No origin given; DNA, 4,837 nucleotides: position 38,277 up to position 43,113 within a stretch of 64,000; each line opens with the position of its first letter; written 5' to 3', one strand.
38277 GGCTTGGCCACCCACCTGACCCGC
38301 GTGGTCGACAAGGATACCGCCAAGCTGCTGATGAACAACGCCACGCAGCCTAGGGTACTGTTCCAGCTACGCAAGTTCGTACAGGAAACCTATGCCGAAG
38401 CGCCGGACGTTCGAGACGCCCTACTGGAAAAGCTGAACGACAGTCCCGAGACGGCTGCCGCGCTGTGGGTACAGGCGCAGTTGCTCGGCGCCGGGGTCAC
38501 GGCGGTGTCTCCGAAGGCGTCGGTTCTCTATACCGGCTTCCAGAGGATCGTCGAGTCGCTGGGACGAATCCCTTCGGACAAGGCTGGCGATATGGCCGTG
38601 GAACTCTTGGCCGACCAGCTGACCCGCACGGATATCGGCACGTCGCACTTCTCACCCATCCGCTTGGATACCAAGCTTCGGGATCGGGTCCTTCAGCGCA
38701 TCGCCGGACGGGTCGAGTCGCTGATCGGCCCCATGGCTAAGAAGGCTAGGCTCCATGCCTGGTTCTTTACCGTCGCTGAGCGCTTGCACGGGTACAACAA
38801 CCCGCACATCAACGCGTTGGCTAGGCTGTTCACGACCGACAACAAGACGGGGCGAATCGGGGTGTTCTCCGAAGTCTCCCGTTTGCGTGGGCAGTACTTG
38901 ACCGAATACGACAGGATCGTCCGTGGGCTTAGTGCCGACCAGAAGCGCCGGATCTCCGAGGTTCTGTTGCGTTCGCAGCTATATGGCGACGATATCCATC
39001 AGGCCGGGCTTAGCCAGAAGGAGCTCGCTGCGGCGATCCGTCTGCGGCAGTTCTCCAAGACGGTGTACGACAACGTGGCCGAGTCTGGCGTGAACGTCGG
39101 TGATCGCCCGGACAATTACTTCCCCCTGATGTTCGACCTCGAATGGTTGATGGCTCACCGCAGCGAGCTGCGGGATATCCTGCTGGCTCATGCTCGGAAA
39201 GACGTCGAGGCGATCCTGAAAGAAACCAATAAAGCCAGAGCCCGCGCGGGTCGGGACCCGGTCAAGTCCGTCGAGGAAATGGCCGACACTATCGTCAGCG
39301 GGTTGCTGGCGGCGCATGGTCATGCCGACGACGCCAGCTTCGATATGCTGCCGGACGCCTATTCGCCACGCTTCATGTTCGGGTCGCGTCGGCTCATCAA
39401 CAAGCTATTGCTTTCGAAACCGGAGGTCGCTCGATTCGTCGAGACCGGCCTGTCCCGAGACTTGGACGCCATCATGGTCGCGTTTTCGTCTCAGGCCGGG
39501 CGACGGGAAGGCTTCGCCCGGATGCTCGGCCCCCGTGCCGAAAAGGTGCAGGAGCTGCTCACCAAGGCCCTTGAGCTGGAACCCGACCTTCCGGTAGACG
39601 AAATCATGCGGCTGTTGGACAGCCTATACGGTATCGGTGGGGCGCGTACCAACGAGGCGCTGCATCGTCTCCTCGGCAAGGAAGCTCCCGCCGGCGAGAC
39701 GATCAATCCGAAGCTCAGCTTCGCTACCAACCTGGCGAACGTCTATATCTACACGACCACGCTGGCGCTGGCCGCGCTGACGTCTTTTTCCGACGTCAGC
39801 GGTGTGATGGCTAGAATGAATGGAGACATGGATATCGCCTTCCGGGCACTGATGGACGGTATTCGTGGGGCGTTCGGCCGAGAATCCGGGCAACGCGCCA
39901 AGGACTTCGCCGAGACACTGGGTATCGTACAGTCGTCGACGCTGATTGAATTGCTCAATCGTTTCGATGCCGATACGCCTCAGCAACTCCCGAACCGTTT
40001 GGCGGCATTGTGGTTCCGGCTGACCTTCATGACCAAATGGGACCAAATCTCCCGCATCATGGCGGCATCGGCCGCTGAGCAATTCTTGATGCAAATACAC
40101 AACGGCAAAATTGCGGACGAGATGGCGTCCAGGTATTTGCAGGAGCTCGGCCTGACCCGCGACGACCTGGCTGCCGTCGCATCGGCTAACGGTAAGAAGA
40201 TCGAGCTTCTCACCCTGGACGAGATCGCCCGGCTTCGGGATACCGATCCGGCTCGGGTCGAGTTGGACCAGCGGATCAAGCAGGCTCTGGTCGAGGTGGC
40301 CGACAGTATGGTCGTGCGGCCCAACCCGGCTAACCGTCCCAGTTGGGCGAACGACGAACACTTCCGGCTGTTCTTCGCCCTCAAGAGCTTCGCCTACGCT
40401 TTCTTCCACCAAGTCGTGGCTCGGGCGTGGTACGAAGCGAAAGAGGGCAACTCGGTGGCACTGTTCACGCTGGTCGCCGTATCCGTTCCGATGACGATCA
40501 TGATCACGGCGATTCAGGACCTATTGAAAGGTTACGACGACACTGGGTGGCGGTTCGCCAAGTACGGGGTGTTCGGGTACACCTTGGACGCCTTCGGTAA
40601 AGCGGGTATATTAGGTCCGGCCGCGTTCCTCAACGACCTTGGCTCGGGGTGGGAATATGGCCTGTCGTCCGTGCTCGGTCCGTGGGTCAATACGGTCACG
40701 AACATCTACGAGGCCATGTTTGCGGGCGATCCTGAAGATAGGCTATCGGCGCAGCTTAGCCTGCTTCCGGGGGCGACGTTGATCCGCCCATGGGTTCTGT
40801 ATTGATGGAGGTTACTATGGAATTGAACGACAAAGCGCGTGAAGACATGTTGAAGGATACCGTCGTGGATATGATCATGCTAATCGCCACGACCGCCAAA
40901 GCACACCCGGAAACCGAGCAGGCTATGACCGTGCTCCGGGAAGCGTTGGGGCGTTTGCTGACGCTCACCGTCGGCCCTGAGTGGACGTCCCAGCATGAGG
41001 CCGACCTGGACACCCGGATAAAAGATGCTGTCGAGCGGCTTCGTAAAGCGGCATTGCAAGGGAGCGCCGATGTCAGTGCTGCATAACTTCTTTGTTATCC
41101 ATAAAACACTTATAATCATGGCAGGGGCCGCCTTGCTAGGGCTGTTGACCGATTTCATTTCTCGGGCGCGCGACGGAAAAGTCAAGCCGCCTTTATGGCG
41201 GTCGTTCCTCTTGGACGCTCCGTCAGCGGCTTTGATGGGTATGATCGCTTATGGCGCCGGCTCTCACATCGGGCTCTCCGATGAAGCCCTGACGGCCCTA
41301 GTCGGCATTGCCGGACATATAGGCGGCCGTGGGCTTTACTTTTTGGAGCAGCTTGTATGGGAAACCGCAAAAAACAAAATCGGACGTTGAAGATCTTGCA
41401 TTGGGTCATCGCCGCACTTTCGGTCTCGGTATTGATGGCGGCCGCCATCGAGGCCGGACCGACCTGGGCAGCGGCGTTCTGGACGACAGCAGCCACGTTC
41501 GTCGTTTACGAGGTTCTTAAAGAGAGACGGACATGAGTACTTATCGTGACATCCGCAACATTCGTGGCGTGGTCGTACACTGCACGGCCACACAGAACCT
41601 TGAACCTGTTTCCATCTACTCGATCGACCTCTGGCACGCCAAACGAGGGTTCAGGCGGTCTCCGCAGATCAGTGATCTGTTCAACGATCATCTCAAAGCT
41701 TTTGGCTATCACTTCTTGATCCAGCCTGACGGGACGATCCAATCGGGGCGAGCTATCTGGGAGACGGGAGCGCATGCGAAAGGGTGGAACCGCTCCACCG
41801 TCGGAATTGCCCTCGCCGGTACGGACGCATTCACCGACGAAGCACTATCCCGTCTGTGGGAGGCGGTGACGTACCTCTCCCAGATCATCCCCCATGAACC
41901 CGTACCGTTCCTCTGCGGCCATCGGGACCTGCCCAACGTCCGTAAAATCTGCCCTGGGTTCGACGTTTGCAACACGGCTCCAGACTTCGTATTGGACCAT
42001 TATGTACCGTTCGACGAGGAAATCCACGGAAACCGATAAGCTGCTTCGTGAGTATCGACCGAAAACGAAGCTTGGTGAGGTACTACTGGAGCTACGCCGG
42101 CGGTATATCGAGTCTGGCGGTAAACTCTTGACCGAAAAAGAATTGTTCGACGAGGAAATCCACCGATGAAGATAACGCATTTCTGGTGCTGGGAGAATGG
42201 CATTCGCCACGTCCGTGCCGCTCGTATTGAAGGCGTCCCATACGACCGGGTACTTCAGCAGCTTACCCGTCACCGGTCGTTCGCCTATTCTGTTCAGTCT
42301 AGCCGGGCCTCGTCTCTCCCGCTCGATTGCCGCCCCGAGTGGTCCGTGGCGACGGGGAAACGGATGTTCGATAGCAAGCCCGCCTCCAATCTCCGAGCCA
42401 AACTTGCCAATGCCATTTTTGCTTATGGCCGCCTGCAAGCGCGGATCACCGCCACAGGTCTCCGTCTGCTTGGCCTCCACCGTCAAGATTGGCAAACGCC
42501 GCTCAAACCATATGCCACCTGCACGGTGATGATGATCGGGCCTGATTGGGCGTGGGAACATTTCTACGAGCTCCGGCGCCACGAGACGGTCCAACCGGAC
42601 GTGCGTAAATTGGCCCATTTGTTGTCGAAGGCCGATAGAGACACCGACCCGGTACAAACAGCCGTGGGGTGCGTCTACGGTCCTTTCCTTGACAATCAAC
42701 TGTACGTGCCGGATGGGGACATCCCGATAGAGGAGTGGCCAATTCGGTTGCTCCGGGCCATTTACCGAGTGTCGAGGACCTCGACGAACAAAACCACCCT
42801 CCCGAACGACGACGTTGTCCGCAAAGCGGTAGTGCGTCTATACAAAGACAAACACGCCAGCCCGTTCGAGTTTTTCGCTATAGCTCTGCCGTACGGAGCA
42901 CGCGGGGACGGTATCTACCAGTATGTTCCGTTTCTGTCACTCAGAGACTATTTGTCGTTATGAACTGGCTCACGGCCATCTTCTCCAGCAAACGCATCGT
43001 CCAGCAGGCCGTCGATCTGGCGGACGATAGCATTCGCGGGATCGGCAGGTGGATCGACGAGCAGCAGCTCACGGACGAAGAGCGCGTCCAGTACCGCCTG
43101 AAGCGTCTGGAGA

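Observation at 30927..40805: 3292-aa single-ORF giant protein with mixed domains and a membrane-active C-terminus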

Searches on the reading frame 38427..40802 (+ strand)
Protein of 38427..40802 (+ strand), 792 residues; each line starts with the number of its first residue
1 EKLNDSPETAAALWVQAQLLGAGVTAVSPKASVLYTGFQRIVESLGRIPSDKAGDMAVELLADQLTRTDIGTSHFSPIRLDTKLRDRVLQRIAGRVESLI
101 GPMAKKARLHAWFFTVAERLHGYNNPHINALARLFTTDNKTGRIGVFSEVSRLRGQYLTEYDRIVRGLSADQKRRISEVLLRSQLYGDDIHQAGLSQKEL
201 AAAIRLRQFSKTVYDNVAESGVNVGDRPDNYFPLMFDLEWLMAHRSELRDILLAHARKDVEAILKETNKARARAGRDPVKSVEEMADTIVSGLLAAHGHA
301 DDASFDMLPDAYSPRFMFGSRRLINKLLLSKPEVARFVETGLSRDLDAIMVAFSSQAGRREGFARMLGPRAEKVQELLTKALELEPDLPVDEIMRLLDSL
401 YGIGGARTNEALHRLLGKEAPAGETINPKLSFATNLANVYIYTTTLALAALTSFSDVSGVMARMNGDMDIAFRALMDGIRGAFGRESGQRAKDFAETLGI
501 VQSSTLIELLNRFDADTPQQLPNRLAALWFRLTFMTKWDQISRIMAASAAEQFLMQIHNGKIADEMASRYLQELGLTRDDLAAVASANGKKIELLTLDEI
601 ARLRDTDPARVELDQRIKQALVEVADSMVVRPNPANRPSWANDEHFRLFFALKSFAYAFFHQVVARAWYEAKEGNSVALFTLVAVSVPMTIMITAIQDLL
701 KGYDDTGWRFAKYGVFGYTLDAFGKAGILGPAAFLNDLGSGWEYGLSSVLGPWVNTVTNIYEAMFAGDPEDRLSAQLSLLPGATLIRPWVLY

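Call 7: search_dna_similar(query=window:38427-40802:+, collection=phages, mode=protein, max_rows=40)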
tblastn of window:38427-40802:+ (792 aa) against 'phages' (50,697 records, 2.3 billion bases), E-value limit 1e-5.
Records with a match: 7; places in all: 7; records where one place covers at least 80% of the query: 6.
Best place of each record, by identity: <60% 7.
By first word of the organism name: Pseudomonas 6; Aeromonas 1.
By host as written in the record: - 2; Pseudomonas aeruginosa 2; Pseudomonas aeruginosa CRPA190 (carbapenem-resistant) 1; Pseudomonas aeruginosa YMC17/07/R4900 1; Aeromonas sp. 1.
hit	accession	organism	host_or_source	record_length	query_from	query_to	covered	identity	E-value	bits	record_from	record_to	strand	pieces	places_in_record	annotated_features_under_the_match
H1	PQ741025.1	Pseudomonas phage CRPAP1904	Pseudomonas aeruginosa CRPA190 ...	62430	1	790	100%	23.8%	7e-33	143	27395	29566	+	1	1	virion structural protein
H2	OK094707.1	Pseudomonas phage YMC17/07/R4900a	Pseudomonas aeruginosa YMC17/07/R4900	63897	1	790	100%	23.8%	8e-33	143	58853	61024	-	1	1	structural protein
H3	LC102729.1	Pseudomonas phage phiR18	-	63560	1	790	100%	23.7%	7e-33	143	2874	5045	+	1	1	hypothetical protein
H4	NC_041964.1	Pseudomonas phage phiR18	-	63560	1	790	100%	23.7%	7e-33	143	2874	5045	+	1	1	virion structural protein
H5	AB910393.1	Pseudomonas phage KPP25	Pseudomonas aeruginosa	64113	1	790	100%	23.6%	3e-32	141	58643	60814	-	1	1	structural protein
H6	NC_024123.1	Pseudomonas phage KPP25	Pseudomonas aeruginosa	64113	1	790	100%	23.6%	3e-32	141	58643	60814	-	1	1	virion structural protein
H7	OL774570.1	Aeromonas phage phiA008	Aeromonas sp.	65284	407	732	41%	26.8%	8e-11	72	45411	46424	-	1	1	hypothetical protein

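Call 8: get_annotated_region(hit=H6, flank=15000)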
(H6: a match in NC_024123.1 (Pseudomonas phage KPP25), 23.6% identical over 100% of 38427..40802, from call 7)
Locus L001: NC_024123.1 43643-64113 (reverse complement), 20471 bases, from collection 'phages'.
description: Pseudomonas phage KPP25 DNA, complete sequence.
organism: Pseudomonas phage KPP25 (NCBI taxid 1462608)
taxonomy: Viruses; Duplodnaviria; Heunggongvirae; Uroviricota; Caudoviricetes; Kochitakasuvirus; Kochitakasuvirus KPP25
host: Pseudomonas aeruginosa; source: -; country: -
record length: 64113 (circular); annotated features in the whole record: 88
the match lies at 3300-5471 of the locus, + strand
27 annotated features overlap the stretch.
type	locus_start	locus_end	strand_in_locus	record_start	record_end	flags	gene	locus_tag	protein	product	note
CDS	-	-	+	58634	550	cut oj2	-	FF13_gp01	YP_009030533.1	virion structural protein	ORF088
CDS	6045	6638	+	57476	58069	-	-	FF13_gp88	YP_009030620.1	hypothetical protein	ORF087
CDS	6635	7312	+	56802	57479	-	-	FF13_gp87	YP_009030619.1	structural protein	ORF086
CDS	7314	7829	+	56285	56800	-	-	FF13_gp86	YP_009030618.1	hypothetical protein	ORF085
CDS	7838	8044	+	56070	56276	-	-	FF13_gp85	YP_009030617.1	hypothetical protein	ORF084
CDS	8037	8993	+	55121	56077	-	-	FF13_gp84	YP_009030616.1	tail fiber protein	ORF083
CDS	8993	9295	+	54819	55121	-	-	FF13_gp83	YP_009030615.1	structural protein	ORF082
CDS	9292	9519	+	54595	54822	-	-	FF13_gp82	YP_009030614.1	hypothetical protein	ORF081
CDS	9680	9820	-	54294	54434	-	-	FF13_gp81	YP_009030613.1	hypothetical protein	ORF080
CDS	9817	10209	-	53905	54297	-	-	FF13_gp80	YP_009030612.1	hypothetical protein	ORF079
CDS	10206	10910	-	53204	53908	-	-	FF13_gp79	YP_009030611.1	hypothetical protein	ORF078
CDS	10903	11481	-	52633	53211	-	-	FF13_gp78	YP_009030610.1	hypothetical protein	ORF077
CDS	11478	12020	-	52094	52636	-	-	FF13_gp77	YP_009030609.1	hypothetical protein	ORF076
CDS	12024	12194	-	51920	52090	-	-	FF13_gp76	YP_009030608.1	hypothetical protein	ORF075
CDS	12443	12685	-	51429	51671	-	-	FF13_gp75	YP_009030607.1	hypothetical protein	ORF074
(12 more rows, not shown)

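Call 17: find_related_loci(query=window:38427-40802:+, collection=viral_contigs, flank=10000)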
Query window:38427-40802:+ (792 aa) in viral_contigs; peptide patterns used: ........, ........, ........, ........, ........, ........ (x = any residue, [..] = any of these).
9 stretches matched a pattern, but none encodes a relative of the query by tblastn (E <= 1e-3).

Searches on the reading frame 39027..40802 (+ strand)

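Call 14: search_protein_families(library=pfam, proteins=[window:39027-40802:+], max_evalue=5)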
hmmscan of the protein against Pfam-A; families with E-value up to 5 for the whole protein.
window:39027-40802:+ (592 aa): 0 families

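Call 27: search_protein_families(library=ncbifam, proteins=[window:39027-40802:+], max_evalue=1)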
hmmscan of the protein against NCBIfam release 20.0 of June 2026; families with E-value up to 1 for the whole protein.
window:39027-40802:+ (592 aa): 1 family
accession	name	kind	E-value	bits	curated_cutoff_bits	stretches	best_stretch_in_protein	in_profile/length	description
NF040905.2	GguA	equivalog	0.12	10.7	810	1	348-410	118-177/500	multiple monosaccharide ABC transporter ATP-binding protein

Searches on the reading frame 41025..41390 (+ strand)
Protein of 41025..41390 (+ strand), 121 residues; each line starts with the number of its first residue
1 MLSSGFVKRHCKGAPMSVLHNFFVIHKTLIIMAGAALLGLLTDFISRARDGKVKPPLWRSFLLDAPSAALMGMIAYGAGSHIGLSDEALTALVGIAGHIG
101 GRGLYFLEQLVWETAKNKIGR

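Call 10: search_protein_families(library=phrogs, proteins=[window:41025-41390:+], max_evalue=0.001)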
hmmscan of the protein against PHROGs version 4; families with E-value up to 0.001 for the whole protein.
window:41025-41390:+ (121 aa): 3 families
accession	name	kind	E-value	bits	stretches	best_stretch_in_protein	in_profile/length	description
phrog_785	-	lysis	1e-10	42.3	1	30-114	17-100/107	holin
phrog_6384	-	lysis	1.7e-06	28.7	1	29-117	18-104/111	holin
phrog_126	-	lysis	0.00094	20.1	0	34-118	27-104/114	holin/anti-holin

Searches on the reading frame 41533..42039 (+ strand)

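Call 10: search_protein_families(library=phrogs, proteins=[window:41533-42039:+], max_evalue=0.001)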
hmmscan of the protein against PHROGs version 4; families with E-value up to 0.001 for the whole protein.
window:41533-42039:+ (168 aa): 3 families
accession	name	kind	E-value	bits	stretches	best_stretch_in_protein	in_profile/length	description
phrog_822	-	lysis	5.8e-30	105.7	1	8-147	22-151/215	amidase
phrog_1493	-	lysis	1.1e-12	48.9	1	6-145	30-155/394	endolysin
phrog_35436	-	lysis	1.2e-07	32.3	1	48-142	37-135/266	amidase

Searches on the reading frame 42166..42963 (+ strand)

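Call 10: search_protein_families(library=phrogs, proteins=[window:42166-42963:+], max_evalue=0.001)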
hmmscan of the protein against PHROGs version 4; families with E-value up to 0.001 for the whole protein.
window:42166-42963:+ (265 aa): 1 family
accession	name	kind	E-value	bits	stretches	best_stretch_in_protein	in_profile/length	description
phrog_85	-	DNA, RNA and nucleotide metabolism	5.8e-11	42.6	1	29-239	442-655/866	thymidylate synthase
